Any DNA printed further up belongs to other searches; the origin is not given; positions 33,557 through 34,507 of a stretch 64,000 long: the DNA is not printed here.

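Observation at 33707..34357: Small RTX-like beta-roll protein with N-terminal Sec signal rather than a C-terminal T1SS signal, first gene of the ABC operon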

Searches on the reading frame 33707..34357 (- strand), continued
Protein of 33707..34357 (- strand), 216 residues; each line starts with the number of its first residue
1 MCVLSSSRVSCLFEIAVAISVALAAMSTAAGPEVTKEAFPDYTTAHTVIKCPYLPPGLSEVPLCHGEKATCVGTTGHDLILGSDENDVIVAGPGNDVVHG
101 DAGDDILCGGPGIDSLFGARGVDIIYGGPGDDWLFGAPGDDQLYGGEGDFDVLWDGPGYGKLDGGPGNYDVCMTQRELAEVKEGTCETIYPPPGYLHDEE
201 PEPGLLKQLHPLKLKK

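Call 23: search_solved_structures(query=A1, max_evalue=0.001)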
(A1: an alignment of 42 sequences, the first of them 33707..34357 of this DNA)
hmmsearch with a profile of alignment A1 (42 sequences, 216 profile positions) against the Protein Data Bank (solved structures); distinct sequences matched with E-value up to 0.001: 40.
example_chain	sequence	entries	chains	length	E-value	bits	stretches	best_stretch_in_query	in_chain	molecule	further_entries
7usl_C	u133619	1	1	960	5.7e-49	169.5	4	71-165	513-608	Bifunctional hemolysin-adenylate cyclase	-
6sus_A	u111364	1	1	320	1.7e-26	96.1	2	72-169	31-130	Bifunctional hemolysin/adenylate cyclase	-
7rah_E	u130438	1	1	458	1.3e-22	83.4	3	71-167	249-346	Bifunctional adenylate cyclase toxin/hemolysin CyaA,Bifunctional adenylate cyclase toxin/h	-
2zj6_A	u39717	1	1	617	7.6e-14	54.7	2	35-128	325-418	Lipase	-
2zj7_A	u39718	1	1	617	1e-13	54.3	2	35-128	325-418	Lipase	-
2z8x_A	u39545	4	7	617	1e-13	54.3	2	35-128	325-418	Lipase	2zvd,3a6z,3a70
2z8z_A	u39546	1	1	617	1.2e-13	54.1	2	35-128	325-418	Lipase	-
9p6c_A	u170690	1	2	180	1.3e-12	50.7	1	83-149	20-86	Hemolysin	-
5cvw_A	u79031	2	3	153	6.9e-11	45.1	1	83-168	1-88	Bifunctional hemolysin/adenylate cyclase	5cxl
9p0c_A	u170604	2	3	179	7.5e-11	44.9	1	83-168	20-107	Hemolysin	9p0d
2qua_A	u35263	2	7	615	3.3e-08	36.3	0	80-169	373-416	Extracellular lipase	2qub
1af0_A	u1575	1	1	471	7.3e-08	35.2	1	91-142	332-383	SERRATIA PROTEASE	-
1srp_A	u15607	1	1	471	7.4e-08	35.2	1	91-142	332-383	SERRALYSIN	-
1sat_A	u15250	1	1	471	7.4e-08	35.1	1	91-142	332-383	SERRATIA PROTEASE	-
5d7w_A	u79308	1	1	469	1.1e-07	34.7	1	91-143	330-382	Serralysin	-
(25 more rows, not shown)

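Call 24: fold_search(model_id=the predicted structure, library=pdb)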
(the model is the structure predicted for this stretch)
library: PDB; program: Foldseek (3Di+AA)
matches with E <= 10: 68; with E <= 0.001: 0
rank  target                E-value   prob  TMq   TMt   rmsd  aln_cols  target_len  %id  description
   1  9p6c_A                4.1e-02  0.84  0.20  0.26  11.2       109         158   27  RTX domain block V of adenylate cyclase toxin with mutations D1533N, A1542N, D1560N, S1569N, D1587N, H1598N, H1608N (released 2025-12-24)
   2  9p6c_B                5.1e-02  1.00  0.35  0.48   2.1        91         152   31  RTX domain block V of adenylate cyclase toxin with mutations D1533N, A1542N, D1560N, S1569N, D1587N, H1598N, H1608N (released 2025-12-24)
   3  2zvd_A                9.3e-02  0.66  0.21  0.08  13.7       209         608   16  Crystal structure of Pseudomonas sp. MIS38 lipase in an open conformation (released 2009-11-10)
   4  5cxl_A                1.1e-01  1.00  0.35  0.51   1.7        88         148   35  CRYSTAL STRUCTURE OF RTX DOMAIN BLOCK V OF ADENYLATE CYCLASE TOXIN FROM BORDETELLA PERTUSSIS (released 2015-09-02)
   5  9p0c_A                1.2e-01  0.99  0.31  0.38   9.0       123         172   26  Crystal structure of Ca2+-bound RTX domain block V of adenylate cyclase toxin from Bordetella pertussis (released 2026-01-07)
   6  9p0d                  1.3e-01  1.00  0.36  0.50   1.6        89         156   35  Crystal structure of Sr2+-bound RTX domain block V of adenylate cyclase toxin from Bordetella pertussis (released 2026-01-07)
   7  7rah_E                1.4e-01  0.96  0.25  0.16   7.6       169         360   21  Adenylate cyclase toxin RTX domain fragment bound to M1H5 Fab and M2B10 Fab (released 2021-09-15)
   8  9p0c_B                1.5e-01  1.00  0.34  0.42   2.2        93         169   33  Crystal structure of Ca2+-bound RTX domain block V of adenylate cyclase toxin from Bordetella pertussis (released 2026-01-07)
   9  1kap_P                2.8e-01  0.93  0.34  0.17  10.2       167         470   19  THREE-DIMENSIONAL STRUCTURE OF THE ALKALINE PROTEASE OF PSEUDOMONAS AERUGINOSA: A TWO-DOMAIN PROTEIN WITH A CALCIUM BI (released 1995-10-15)
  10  2zj7                  4.0e-01  0.51  0.23  0.09  15.7       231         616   16  Crystal structure of D157A mutant of Pseudomonas sp. MIS38 lipase (released 2008-12-02)
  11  7usl_C                4.7e-01  0.77  0.29  0.09  12.4       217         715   21  Integrin alphaM/beta2 ectodomain in complex with adenylate cyclase toxin RTX751 and M1F5 Fab (released 2022-08-17)
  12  2z8z                  4.7e-01  0.63  0.24  0.09  11.9       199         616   19  Crystal structure of a platinum-bound S445C mutant of Pseudomonas sp. MIS38 lipase (released 2007-10-30)
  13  6sus                  4.7e-01  0.10  0.16  0.14  14.2       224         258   15  Crystal structure of RTX domain blocks IV and V of adenylate cyclase toxin from Bordetella pertussis (released 2020-09-16)
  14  3p4g_B                5.2e-01  0.63  0.32  0.24   7.4       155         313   20  X-ray crystal structure of a hyperactive, Ca2+-dependent, beta-helical antifreeze protein from an Antarctic bacterium (released 2011-04-27)
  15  5cvw                  5.5e-01  0.33  0.19  0.27  11.2        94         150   30  CRYSTAL STRUCTURE OF RTX DOMAIN BLOCK V OF ADENYLATE CYCLASE TOXIN FROM BORDETELLA PERTUSSIS (released 2015-09-09)
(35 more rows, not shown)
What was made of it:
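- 33839..34141 (-): Beta-roll, aa 73-173: nine in-register nonapeptides (73-153) plus two degenerate ones; the position-6 Asp is invariant in eight units; C108 and C172 lie inside it. Fold match to CyaA block V (call 24).
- On RTX / HemolysinCabind repeat (PF00353) beta-roll: Foldseek finds CyaA block V at rmsd 1.6-2.2 A over about 90 residues, probability 1.00 (call 24).
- Closest known: RTX repeat domains of type I-secreted proteins. Same: Sequence matches reach E 5.7e-49 to CyaA (call 23), and the fold superposes at 1.6-2.2 A (call 24).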

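Call 25: find_encoding_contigs(protein=window:33707-34357:-, flank=3000, max_places=4)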
Protein window:33707-34357:- (216 aa): no gene with exactly this product is on record in the collection.

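Call 61: search_protein_representatives(alignment_id=A1)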
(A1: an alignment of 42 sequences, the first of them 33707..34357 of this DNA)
Query: 42 sequences, 216 profile positions. Proteins with E-value up to 0.001 (for the whole library): 233393; up to 1e-10: 123352; up to 1e-30: 23233. The best 150 are listed.
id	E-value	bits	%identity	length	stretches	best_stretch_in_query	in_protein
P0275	0.0e+00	1282.9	-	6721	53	74-163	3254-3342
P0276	0.0e+00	1134.0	-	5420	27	70-169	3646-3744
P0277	0.0e+00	1094.9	-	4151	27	73-169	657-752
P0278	0.0e+00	1056.7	-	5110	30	75-169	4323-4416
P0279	0.0e+00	1011.7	-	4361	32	74-169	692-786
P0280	5.4e-294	983.5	-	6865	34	79-172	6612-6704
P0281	4.8e-282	944.5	-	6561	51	72-169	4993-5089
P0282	2.0e-274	919.6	-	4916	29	90-177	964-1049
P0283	1.4e-271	910.3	-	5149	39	76-169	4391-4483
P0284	6.9e-271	908.0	-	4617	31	66-169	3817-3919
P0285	1.1e-265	891.0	-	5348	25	74-168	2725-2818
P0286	6.4e-262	878.7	-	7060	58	72-179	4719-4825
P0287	4.2e-252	846.6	-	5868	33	96-169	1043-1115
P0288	3.1e-247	830.7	-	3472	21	73-169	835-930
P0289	3.4e-246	827.3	-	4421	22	70-163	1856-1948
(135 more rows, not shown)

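Call 63: find_encoding_contigs(protein=P0108, flank=8000, max_places=1)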
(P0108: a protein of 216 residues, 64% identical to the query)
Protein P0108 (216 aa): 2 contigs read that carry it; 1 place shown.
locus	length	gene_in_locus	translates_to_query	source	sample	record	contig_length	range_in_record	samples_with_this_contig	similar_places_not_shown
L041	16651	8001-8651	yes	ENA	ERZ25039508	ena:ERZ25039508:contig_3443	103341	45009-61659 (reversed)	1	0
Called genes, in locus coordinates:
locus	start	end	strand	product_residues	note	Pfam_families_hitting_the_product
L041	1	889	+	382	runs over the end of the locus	-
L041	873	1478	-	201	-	PF00353:HemolysinCabind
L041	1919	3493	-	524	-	-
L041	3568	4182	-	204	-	PF01694:Rhomboid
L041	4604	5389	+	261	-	-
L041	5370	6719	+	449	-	-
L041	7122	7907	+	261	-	PF17131:TP_0789-like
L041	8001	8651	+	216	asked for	PF00353:HemolysinCabind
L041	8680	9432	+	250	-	PF00005:ABC_tran, PF02463:SMC_N (weak), PF13304:AAA_21 (weak)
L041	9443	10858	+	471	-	PF12704:MacB_PCD, PF02687:FtsX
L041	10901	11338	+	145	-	PF02579:Nitro_FeMo-Co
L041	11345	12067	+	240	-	PF17131:TP_0789-like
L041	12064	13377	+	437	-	-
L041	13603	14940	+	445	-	PF14522:Cytochrome_C7 (faint)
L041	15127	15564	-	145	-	PF02085:Cytochrom_CIII, PF14522:Cytochrome_C7 (faint)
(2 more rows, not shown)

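Call 73: find_related_loci(query=A1, collection=metagenome_contigs, flank=8000)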
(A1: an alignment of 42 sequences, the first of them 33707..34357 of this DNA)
Query A1 (216 aa) in metagenome_contigs; peptide patterns used: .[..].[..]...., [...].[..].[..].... (x = any residue, [..] = any of these).
410 stretches matched a pattern; 155 encode a relative of the query (tblastn E <= 1e-3); the best 80 are kept; 80 distinct loci.
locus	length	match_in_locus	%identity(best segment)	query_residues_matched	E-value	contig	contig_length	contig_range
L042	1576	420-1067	93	1-216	1e-128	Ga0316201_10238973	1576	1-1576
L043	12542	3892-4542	81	1-216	1e-109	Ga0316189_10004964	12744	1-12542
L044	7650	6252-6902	77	1-216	1e-107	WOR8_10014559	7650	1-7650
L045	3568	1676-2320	77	3-216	2e-108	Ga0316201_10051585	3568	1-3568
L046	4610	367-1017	82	1-216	6e-107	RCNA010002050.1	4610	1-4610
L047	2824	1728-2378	74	1-216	1e-107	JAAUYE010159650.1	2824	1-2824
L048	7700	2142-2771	68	9-216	6e-92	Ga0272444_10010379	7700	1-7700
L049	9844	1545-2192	67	7-216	9e-92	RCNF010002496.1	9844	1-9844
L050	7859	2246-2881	64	4-215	1e-91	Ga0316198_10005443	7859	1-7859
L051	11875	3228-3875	67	7-216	9e-92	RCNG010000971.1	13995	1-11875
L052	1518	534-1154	65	5-215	1e-97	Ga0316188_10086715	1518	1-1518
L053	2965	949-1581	62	3-213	2e-92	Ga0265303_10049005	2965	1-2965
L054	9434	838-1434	66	17-215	3e-90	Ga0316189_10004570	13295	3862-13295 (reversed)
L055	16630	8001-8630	67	9-216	4e-90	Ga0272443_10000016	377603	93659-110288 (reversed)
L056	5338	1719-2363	65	5-215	1e-89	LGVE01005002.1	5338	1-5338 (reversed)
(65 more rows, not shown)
